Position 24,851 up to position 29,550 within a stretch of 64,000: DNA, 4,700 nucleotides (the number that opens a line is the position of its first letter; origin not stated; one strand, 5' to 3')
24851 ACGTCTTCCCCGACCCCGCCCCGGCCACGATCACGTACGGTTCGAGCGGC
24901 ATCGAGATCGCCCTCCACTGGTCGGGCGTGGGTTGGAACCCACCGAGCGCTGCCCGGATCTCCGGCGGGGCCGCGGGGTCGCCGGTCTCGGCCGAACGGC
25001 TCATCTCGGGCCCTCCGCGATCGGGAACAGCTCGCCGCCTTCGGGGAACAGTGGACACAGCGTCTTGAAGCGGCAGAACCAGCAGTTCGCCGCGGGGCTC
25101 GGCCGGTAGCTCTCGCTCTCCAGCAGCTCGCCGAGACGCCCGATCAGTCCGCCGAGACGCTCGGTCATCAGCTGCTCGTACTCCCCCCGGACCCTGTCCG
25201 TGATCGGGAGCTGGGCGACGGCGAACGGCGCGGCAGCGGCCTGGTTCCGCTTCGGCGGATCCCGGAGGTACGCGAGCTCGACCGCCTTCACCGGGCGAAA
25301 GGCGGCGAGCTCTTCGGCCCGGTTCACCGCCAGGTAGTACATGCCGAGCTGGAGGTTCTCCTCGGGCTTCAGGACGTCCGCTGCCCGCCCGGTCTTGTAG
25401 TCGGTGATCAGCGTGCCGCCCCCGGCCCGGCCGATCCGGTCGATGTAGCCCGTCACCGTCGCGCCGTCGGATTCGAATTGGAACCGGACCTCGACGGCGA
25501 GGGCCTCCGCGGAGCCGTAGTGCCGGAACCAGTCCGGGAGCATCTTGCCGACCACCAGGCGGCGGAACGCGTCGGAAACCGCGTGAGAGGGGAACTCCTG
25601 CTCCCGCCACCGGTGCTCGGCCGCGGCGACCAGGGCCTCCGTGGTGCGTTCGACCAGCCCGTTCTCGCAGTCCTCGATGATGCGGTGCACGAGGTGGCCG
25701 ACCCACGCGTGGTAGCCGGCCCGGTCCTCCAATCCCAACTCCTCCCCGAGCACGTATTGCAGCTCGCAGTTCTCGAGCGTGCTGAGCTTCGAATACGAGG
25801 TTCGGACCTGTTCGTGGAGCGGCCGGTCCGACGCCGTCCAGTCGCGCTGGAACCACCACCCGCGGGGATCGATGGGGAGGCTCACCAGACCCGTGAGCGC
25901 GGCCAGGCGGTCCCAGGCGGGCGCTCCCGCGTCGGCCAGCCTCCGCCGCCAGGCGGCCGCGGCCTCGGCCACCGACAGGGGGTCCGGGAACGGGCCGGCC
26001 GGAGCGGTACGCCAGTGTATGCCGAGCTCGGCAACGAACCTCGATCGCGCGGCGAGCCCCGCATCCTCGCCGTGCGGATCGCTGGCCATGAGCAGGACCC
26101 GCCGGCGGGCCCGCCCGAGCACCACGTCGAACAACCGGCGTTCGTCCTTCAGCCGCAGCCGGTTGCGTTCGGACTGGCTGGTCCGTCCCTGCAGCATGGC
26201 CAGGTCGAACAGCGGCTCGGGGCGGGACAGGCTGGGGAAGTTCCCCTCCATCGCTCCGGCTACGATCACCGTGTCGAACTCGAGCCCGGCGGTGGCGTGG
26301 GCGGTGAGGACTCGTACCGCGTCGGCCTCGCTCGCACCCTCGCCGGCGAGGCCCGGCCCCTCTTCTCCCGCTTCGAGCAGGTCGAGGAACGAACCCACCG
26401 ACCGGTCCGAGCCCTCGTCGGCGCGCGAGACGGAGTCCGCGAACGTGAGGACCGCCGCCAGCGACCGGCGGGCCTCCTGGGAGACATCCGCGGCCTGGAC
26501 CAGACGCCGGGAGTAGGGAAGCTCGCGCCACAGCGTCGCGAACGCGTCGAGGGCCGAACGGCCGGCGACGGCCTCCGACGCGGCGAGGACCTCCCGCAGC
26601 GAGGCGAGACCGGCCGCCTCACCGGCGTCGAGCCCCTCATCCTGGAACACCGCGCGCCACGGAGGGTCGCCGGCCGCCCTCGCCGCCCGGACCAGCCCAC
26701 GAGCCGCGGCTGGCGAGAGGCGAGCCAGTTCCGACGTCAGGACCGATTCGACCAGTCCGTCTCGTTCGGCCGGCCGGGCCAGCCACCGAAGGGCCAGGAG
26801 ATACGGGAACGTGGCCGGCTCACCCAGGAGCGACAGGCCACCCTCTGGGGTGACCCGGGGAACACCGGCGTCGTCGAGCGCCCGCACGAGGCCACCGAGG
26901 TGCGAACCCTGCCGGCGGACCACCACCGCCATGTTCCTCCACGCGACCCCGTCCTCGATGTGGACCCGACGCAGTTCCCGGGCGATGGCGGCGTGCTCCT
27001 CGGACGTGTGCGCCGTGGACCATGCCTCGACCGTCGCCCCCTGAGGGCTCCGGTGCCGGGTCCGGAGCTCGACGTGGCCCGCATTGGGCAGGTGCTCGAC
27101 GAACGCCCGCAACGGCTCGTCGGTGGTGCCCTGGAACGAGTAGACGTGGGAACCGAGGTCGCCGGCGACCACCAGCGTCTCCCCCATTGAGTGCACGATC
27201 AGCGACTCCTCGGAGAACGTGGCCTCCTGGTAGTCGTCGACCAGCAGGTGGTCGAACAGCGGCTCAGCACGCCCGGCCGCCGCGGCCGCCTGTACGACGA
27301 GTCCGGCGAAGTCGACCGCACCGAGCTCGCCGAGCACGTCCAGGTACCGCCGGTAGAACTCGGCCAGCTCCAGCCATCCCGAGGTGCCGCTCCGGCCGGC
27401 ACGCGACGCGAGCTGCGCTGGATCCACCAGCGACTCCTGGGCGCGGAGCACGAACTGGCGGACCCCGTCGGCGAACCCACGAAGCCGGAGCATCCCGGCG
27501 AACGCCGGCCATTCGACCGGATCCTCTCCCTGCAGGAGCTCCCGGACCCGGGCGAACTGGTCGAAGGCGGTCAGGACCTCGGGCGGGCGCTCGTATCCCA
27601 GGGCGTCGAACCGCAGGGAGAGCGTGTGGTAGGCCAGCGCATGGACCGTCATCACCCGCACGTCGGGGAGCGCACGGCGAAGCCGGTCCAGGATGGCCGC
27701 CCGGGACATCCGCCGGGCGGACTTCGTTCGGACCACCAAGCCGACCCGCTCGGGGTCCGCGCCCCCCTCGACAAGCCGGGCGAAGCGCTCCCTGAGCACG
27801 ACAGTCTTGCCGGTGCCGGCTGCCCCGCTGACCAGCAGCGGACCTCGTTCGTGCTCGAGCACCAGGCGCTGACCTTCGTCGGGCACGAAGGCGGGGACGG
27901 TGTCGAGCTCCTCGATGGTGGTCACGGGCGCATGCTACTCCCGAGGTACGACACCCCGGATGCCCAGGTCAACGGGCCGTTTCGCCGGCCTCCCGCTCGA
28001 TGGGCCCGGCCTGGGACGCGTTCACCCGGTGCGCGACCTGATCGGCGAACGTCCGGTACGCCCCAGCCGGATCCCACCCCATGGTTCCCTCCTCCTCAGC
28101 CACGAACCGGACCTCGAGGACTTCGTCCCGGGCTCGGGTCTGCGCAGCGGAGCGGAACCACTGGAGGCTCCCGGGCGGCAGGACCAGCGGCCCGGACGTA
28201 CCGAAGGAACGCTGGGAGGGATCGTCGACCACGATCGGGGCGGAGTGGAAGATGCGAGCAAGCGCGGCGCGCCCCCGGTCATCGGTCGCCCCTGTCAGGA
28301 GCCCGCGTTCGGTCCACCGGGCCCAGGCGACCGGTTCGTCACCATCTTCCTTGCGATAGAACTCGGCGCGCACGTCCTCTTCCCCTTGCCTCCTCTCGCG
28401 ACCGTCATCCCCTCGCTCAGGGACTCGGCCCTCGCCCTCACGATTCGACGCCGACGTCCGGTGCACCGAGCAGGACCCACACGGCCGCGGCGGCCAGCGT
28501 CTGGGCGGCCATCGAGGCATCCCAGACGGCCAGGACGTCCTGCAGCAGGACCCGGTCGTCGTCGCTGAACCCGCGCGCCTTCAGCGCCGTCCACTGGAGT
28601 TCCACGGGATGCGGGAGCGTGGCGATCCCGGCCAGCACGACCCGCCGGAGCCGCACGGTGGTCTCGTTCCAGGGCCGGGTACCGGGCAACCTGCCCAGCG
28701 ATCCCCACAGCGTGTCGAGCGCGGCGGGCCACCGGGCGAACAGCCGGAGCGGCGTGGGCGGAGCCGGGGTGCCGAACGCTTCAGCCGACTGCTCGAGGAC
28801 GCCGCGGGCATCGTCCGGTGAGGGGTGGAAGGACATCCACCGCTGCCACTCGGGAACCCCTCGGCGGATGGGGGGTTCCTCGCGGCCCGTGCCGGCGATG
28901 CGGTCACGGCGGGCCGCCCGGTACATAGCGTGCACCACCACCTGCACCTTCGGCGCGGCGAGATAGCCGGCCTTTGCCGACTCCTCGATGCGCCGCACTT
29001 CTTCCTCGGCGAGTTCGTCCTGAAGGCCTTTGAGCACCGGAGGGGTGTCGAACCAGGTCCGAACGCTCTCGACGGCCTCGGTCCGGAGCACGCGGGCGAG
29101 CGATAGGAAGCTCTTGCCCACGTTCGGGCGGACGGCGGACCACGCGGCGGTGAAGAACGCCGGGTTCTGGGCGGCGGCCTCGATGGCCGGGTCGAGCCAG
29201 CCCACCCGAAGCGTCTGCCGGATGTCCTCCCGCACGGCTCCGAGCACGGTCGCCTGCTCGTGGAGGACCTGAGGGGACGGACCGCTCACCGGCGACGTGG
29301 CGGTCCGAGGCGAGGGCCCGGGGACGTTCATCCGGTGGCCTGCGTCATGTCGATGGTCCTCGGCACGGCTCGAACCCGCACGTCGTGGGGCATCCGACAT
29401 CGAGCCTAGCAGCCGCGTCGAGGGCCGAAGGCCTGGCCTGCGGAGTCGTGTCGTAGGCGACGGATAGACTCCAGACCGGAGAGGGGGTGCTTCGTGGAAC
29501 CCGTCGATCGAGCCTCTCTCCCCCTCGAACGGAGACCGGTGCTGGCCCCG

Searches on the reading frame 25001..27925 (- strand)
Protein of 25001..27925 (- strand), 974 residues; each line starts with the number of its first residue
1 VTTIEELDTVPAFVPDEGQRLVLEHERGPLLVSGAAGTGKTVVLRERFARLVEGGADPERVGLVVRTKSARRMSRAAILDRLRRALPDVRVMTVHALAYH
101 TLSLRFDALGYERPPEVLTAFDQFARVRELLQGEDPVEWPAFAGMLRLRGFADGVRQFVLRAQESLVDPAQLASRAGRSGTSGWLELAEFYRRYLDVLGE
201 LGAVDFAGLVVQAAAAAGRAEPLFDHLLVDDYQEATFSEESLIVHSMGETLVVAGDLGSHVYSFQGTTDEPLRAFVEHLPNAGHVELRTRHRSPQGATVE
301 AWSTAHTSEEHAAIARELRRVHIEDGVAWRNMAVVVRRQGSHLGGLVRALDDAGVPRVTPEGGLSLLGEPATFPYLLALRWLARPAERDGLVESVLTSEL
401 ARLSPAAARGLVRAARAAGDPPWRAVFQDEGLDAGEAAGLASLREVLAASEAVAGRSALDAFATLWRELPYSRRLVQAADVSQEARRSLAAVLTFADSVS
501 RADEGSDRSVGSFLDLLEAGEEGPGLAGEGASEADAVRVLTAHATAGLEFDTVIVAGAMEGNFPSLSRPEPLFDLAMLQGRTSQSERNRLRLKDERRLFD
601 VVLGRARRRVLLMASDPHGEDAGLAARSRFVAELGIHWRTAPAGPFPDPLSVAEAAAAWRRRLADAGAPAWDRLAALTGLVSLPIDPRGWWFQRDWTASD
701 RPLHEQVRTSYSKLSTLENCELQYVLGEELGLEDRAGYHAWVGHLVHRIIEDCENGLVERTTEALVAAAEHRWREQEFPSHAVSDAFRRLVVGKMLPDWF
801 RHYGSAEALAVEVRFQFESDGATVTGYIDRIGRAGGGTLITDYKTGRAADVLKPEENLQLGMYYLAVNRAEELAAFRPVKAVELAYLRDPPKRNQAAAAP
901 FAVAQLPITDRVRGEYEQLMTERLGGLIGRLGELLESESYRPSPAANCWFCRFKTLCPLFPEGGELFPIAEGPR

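Call 12: search_protein_families(library=pfam, proteins=[window:25001-27925:-], max_evalue=0.0001)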
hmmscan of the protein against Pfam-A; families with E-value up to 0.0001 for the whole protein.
window:25001-27925:- (974 aa): 4 families
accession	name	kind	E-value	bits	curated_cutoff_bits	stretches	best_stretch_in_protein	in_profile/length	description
PF12705.13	PDDEXK_1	-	1.6e-30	107.3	22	1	709-958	2-247/247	PD-(D/E)XK nuclease superfamily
PF00580.27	UvrD-helicase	-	8.8e-25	88.3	23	1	18-273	4-264/271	UvrD/REP helicase N-terminal domain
PF13361.12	UvrD_C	-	1.7e-13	51.2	25.6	1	461-613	212-346/350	UvrD-like helicase C-terminal domain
PF13245.12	AAA_19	-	1.2e-07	32.4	25.1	1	26-262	10-131/134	AAA domain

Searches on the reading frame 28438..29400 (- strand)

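Call 12: search_protein_families(library=pfam, proteins=[window:28438-29400:-], max_evalue=0.0001)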
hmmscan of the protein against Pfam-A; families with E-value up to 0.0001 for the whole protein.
window:28438-29400:- (320 aa): 1 family
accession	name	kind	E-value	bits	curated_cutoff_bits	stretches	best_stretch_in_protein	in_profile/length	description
PF10778.14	DehI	-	6.4e-10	39.7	28.9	1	74-162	8-92/148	Halocarboxylic acid dehydrogenase DehI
